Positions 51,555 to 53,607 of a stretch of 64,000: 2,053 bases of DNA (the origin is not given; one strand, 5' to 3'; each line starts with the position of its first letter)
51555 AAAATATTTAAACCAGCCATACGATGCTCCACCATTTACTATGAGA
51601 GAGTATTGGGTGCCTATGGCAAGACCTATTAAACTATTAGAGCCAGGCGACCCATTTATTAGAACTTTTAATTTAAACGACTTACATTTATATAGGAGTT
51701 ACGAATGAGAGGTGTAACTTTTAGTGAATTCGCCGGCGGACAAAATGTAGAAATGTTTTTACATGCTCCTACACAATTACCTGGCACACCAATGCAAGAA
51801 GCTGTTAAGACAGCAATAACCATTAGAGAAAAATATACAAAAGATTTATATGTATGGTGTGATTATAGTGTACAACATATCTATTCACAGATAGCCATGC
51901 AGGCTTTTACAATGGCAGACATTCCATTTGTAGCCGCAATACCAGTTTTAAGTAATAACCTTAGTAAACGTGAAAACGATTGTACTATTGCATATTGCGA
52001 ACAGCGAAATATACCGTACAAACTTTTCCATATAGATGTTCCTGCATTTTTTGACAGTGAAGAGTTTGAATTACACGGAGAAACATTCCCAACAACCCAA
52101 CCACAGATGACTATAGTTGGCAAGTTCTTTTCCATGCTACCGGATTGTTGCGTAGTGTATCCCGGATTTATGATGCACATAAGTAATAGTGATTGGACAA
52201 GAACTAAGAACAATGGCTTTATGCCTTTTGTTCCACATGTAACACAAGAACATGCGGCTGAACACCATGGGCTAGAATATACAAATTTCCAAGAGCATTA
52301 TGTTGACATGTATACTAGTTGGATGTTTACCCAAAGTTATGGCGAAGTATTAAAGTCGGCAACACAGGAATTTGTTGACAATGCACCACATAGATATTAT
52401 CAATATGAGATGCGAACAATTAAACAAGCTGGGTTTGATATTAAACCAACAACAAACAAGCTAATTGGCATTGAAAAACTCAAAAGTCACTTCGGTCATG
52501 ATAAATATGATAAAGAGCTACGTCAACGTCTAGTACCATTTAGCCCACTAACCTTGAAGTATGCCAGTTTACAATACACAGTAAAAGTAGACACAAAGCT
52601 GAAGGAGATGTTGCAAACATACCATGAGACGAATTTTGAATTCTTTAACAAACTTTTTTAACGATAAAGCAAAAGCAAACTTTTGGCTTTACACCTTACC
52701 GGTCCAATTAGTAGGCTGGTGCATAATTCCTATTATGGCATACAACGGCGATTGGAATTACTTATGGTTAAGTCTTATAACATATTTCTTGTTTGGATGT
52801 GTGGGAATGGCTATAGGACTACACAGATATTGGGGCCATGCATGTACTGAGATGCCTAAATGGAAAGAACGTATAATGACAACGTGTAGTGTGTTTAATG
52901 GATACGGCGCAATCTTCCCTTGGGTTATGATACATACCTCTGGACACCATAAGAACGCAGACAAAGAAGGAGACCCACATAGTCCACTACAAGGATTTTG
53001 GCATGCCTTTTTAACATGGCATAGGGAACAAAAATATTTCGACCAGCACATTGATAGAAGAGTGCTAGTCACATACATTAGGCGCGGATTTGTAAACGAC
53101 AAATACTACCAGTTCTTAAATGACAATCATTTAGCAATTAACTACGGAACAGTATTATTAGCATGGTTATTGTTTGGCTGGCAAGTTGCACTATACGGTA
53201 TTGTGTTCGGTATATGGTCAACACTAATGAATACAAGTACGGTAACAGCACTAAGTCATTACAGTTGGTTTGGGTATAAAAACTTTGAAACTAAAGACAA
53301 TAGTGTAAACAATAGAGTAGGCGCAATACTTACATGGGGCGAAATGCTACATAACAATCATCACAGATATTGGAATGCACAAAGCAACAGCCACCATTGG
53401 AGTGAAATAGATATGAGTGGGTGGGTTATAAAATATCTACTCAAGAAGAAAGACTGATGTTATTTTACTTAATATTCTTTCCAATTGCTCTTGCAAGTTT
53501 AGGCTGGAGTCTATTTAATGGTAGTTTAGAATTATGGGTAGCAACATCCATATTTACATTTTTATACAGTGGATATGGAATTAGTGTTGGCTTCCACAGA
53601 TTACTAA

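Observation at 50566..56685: Translationally coupled, apparently late-expressed lipid-tailoring operon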

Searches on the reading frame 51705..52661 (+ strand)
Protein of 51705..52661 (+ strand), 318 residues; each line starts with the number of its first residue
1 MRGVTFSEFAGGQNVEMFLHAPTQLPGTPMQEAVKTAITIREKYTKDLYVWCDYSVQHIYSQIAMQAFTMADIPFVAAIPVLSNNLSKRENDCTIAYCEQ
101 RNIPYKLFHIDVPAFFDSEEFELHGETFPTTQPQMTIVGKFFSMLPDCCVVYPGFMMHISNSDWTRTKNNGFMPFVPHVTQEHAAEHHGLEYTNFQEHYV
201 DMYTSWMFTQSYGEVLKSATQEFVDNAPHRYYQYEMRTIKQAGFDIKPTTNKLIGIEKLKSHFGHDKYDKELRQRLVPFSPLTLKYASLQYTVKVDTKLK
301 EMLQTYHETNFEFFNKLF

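Call 3: search_protein_families(library=pfam, proteins=[window:51705-52661:+], max_evalue=0.1)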
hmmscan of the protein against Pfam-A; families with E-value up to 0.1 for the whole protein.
window:51705-52661:+ (318 aa): 0 families

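Call 6: search_protein_families(library=phrogs, proteins=[window:51705-52661:+], max_evalue=0.01)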
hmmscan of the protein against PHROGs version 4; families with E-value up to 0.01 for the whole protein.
window:51705-52661:+ (318 aa): 0 families

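Call 14: find_related_loci(query=window:51705-52661:+, collection=viral_contigs, flank=10000)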
Query window:51705-52661:+ (318 aa) in viral_contigs; peptide patterns used: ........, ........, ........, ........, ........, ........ (x = any residue, [..] = any of these).
6 stretches matched a pattern; 6 encode a relative of the query (tblastn E <= 1e-3); 6 distinct loci.
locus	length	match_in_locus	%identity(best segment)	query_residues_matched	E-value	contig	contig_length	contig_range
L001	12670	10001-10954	82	1-318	0e+0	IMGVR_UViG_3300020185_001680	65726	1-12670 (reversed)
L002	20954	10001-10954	83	1-318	0e+0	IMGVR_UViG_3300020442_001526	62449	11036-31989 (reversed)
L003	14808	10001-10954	81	1-318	0e+0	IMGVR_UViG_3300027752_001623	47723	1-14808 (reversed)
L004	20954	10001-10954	81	1-318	0e+0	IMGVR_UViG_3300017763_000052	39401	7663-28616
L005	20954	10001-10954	81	1-318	0e+0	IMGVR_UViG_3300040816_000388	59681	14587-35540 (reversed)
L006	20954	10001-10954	80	1-318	0e+0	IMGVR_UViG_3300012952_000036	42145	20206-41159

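Call 17: search_protein_families(library=ncbifam, proteins=[window:51705-52661:+], max_evalue=0.1)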
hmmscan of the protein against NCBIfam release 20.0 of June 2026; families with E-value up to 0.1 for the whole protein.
window:51705-52661:+ (318 aa): 0 families

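Call 20: search_solved_structures(query=window:51705-52661:+, max_evalue=5)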
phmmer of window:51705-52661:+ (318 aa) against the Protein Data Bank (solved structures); distinct sequences matched with E-value up to 5: 0.

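Call 31: find_homologous_proteins(query=window:51705-52661:+, max_evalue=0.001)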
Query window:51705-52661:+ (318 aa): 27 proteins with E <= 0.001 among 284 candidates. Only proteins of 174 to 557 residues were searched: fused or split forms outside these lengths cannot appear, so this answer is no evidence that the protein stands alone or is whole; find_related_loci, which searches DNA, has no such limit.
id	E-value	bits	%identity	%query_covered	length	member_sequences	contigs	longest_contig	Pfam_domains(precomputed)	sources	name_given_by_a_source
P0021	3.9e-200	682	90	100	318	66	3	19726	-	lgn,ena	-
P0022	1.5e-183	627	84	100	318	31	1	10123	-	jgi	-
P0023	1.5e-182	624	83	100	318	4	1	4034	-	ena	-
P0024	3.8e-182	622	83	100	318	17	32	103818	-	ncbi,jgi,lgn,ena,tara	tara:strand:+ start:4326 stop:5282 length:957 start_codon:yes stop_codon:yes gene_type:complete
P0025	3.4e-180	616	82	100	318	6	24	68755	-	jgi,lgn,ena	-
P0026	3.0e-179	613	82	100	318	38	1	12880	-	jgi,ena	jgi:hypothetical protein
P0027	5.7e-179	612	81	100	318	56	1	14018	-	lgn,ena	-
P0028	8.0e-178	608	81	100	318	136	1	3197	-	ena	-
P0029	3.8e-177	606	81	100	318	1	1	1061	-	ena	-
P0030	4.1e-177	606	81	100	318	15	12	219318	-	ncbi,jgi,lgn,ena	jgi:hypothetical protein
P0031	5.2e-177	606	80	100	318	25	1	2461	-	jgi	-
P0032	2.3e-176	603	80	100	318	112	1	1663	-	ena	-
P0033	1.0e-172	591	79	100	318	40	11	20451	-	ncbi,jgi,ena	-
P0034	2.3e-170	584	78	100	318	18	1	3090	-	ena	-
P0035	2.0e-165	568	75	100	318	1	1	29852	-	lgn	-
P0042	1.6e-118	413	58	100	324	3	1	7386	-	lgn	-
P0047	2.0e-64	236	64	53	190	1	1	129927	-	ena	-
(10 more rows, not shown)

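Call 32: find_encoding_contigs(protein=P0042, flank=10000, max_places=3)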
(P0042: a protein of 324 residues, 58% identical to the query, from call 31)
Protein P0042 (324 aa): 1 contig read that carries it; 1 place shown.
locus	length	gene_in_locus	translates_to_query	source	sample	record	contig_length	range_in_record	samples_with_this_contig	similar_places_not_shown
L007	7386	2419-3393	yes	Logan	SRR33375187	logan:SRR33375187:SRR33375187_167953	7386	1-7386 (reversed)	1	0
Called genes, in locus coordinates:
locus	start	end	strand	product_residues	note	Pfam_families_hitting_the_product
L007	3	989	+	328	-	?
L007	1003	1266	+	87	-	PF05488:PAAR_motif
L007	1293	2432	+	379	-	-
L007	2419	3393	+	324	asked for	-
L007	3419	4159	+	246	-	PF00487:FA_desaturase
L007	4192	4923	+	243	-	PF00487:FA_desaturase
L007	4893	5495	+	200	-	-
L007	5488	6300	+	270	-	-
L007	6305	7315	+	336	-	PF04055:Radical_SAM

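Call 33: find_encoding_contigs(protein=P0047, flank=10000, max_places=3)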
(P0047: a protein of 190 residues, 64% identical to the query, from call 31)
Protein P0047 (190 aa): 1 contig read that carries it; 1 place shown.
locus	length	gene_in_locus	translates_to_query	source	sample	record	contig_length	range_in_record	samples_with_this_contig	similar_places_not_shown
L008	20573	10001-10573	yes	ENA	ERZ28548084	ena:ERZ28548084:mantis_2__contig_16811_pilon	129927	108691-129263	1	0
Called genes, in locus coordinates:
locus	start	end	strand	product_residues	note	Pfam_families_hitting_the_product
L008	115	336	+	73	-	PF00107:ADH_zinc_N (weak)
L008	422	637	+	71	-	-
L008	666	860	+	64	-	-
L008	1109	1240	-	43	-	-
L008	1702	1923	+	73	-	-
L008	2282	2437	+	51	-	-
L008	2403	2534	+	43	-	-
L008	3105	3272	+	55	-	-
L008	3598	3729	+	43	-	-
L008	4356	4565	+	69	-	-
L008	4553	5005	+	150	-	PF02867:Ribonuc_red_lgC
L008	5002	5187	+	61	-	PF02867:Ribonuc_red_lgC (weak)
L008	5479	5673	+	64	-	-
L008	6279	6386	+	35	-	-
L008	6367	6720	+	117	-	PF00268:Ribonuc_red_sm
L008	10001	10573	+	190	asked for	-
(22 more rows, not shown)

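Call 49: search_solved_structures(query=A3, max_evalue=10, show_alignments=2)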
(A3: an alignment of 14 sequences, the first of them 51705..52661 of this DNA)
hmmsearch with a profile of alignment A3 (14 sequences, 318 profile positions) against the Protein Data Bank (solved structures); distinct sequences matched with E-value up to 10: 0.

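Call 58: find_related_loci(query=A3, collection=viral_contigs, flank=9000)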
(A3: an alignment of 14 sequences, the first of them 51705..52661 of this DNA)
Query A3 (318 aa) in viral_contigs; peptide patterns used: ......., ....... (x = any residue, [..] = any of these).
77 stretches matched a pattern; 11 encode a relative of the query (tblastn E <= 1e-3); 11 distinct loci.
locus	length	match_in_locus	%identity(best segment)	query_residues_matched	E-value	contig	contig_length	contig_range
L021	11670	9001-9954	82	1-318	0e+0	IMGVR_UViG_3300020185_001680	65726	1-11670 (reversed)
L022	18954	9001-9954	83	1-318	0e+0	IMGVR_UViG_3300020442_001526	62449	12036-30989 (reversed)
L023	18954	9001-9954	82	1-318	0e+0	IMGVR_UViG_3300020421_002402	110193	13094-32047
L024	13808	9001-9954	81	1-318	0e+0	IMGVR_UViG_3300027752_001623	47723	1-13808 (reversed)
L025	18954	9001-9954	81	1-318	0e+0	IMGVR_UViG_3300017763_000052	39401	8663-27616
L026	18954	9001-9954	81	1-318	0e+0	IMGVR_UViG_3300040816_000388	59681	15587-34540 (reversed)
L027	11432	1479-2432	81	1-318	0e+0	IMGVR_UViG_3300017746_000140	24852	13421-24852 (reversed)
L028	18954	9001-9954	80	1-318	0e+0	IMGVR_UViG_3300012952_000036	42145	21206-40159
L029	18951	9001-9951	74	1-318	8e-165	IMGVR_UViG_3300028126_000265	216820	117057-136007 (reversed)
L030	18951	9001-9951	74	1-318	8e-165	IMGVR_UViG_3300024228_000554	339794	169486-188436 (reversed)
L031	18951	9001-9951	74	1-318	8e-165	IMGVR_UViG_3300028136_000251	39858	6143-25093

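Call 68: predict_structure(alignment_id=A3)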
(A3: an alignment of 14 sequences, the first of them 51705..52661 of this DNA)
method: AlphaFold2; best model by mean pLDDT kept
length: 318 residues; sequences in the alignment: 14
mean_pLDDT: 69.8   pTM: 0.75
mean pLDDT of the five models: 69.8, 64.0, 61.6, 59.4, 58.2
residues with pLDDT >= 90: 80; 70-90: 78; 50-70: 85; < 50: 75
segments of 3 or more residues with pLDDT < 50: 2-9, 156-177, 201-220, 222-230, 250-256, 290-293
pLDDT, mean of each block of 10 residues (from residue 1): 48 53 66 87 96 76 91 97 84 91 96 91 87 82 96 58 36 45 90 75 41 41 46 59 60 49 60 86 67 58 64 53
secondary structure, 60 per line:
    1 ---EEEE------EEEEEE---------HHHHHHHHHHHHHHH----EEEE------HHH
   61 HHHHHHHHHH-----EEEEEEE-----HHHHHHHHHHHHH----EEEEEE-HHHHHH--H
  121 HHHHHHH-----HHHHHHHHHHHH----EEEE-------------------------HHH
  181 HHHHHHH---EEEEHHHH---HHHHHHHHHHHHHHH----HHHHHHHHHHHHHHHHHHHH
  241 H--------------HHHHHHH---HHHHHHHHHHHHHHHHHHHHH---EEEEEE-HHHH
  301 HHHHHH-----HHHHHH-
elements in order: E4-7 E14-19 H29-43 E48-51 H58-70 E76-82 H88-100 E105-110 H112-117 H120-127 H133-144 E149-152 H178-187 E191-194 H195-198 H202-216 H221-241 H256-262 H266-286 E290-295 H297-306 H312-317

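Call 71: fold_search(model_id=the predicted structure, library=pdb)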
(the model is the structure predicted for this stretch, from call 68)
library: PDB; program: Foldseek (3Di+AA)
matches with E <= 10: 500; with E <= 0.001: 36
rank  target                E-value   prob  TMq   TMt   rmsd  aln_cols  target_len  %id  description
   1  9b6c_A                3.9e-06  1.00  0.47  0.31   8.9       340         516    9  Human asparagine synthetase Arg-142 to Ile-142 (R142I) variant (released 2025-01-08)
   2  8sue_B                4.4e-06  1.00  0.47  0.32   8.5       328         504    9  Human asparagine synthetase (apo-ASNS) (released 2024-05-22)
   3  8sue_A                1.2e-05  1.00  0.45  0.30   9.6       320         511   10  Human asparagine synthetase (apo-ASNS) (released 2024-05-22)
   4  9b6c_B                1.6e-05  1.00  0.32  0.22  15.7       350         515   10  Human asparagine synthetase Arg-142 to Ile-142 (R142I) variant (released 2025-01-08)
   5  1wy5_A                1.8e-05  1.00  0.27  0.27  18.8       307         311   13  Crystal structure of isoluecyl-tRNA lysidine synthetase (released 2005-05-03)
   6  1mbz_B                2.0e-05  1.00  0.42  0.30   8.1       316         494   11  BETA-LACTAM SYNTHETASE WITH TRAPPED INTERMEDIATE (released 2002-10-23)
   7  6gq3_A                2.4e-05  1.00  0.43  0.30   8.5       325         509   10  Human asparagine synthetase (ASNS) in complex with 6-diazo-5-oxo-L-norleucine (DON) at 1.85 A resolution (released 2019-09-18)
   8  1mc1_A                4.8e-05  1.00  0.44  0.30   8.9       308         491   11  BETA-LACTAM SYNTHETASE WITH PRODUCT (DGPC), AMP AND PPI (released 2002-10-23)
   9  1mc1_B                4.8e-05  1.00  0.46  0.32   8.2       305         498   11  BETA-LACTAM SYNTHETASE WITH PRODUCT (DGPC), AMP AND PPI (released 2002-10-23)
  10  1jgt_B                5.3e-05  1.00  0.45  0.31   7.9       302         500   10  CRYSTAL STRUCTURE OF BETA-LACTAM SYNTHETASE (released 2001-12-28)
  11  1mbz_A                6.6e-05  1.00  0.42  0.29   9.1       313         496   12  BETA-LACTAM SYNTHETASE WITH TRAPPED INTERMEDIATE (released 2002-10-23)
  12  1m1z_B                7.0e-05  1.00  0.42  0.29   8.3       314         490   10  BETA-LACTAM SYNTHETASE APO ENZYME (released 2002-10-23)
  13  1m1z_A                9.8e-05  1.00  0.42  0.30   9.2       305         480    8  BETA-LACTAM SYNTHETASE APO ENZYME (released 2002-10-23)
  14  1jgt_A                1.0e-04  1.00  0.44  0.31   8.5       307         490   10  CRYSTAL STRUCTURE OF BETA-LACTAM SYNTHETASE (released 2001-12-28)
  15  1mb9_A                1.4e-04  1.00  0.44  0.31   8.7       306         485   11  BETA-LACTAM SYNTHETASE COMPLEXED WITH ATP (released 2002-10-23)
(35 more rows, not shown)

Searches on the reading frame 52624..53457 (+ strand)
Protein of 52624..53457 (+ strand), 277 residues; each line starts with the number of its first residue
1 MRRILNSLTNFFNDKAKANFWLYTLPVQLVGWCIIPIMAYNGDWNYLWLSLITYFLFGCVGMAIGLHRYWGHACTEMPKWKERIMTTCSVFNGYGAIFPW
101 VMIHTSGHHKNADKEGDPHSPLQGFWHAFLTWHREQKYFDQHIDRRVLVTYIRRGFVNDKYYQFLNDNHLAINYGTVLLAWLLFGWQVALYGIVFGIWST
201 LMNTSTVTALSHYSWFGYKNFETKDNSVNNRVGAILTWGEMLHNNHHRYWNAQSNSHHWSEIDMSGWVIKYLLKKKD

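Call 3: search_protein_families(library=pfam, proteins=[window:52624-53457:+], max_evalue=0.1)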
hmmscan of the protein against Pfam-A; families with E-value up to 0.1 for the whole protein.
window:52624-53457:+ (277 aa): 1 family
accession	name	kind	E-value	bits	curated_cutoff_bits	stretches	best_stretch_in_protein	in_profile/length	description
PF02588.21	YitT_membrane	-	0.078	12.8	24.3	0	168-208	142-182/205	Uncharacterised 5xTM membrane BCR, YitT family COG1284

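Call 6: search_protein_families(library=phrogs, proteins=[window:52624-53457:+], max_evalue=0.01)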
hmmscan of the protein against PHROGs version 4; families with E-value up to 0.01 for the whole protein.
window:52624-53457:+ (277 aa): 1 family
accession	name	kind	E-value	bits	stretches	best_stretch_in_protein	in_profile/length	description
phrog_35201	-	unknown function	1.5e-06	29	1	59-272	16-232/274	-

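Call 17: search_protein_families(library=ncbifam, proteins=[window:52624-53457:+], max_evalue=0.1)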
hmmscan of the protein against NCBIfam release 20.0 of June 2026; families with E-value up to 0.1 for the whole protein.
window:52624-53457:+ (277 aa): 1 family
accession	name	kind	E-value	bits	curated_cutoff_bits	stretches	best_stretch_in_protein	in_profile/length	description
NF049918.1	DesA_fam_desat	equivalog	3.1e-17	62.8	400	1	44-271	8-230/385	DesA family fatty acid desaturase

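Call 18: search_solved_structures(query=window:52624-53457:+, max_evalue=1, show_alignments=1)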
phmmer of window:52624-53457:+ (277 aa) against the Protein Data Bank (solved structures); distinct sequences matched with E-value up to 1: 5.
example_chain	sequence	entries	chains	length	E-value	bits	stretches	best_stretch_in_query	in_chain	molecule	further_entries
4zyo_A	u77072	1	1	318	2.6e-07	33.5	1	46-259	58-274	Acyl-CoA desaturase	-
4ymk_A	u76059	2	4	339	1.2e-06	31.3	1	46-259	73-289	Acyl-CoA desaturase 1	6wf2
1sfs_A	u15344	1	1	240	0.47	13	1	41-85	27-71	Hypothetical protein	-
4twd_A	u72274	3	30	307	0.53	12.8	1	34-114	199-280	Cys-loop ligand-gated ion channel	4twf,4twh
2yks_A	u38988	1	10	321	0.54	12.8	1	34-114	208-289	CYS-LOOP LIGAND-GATED ION CHANNEL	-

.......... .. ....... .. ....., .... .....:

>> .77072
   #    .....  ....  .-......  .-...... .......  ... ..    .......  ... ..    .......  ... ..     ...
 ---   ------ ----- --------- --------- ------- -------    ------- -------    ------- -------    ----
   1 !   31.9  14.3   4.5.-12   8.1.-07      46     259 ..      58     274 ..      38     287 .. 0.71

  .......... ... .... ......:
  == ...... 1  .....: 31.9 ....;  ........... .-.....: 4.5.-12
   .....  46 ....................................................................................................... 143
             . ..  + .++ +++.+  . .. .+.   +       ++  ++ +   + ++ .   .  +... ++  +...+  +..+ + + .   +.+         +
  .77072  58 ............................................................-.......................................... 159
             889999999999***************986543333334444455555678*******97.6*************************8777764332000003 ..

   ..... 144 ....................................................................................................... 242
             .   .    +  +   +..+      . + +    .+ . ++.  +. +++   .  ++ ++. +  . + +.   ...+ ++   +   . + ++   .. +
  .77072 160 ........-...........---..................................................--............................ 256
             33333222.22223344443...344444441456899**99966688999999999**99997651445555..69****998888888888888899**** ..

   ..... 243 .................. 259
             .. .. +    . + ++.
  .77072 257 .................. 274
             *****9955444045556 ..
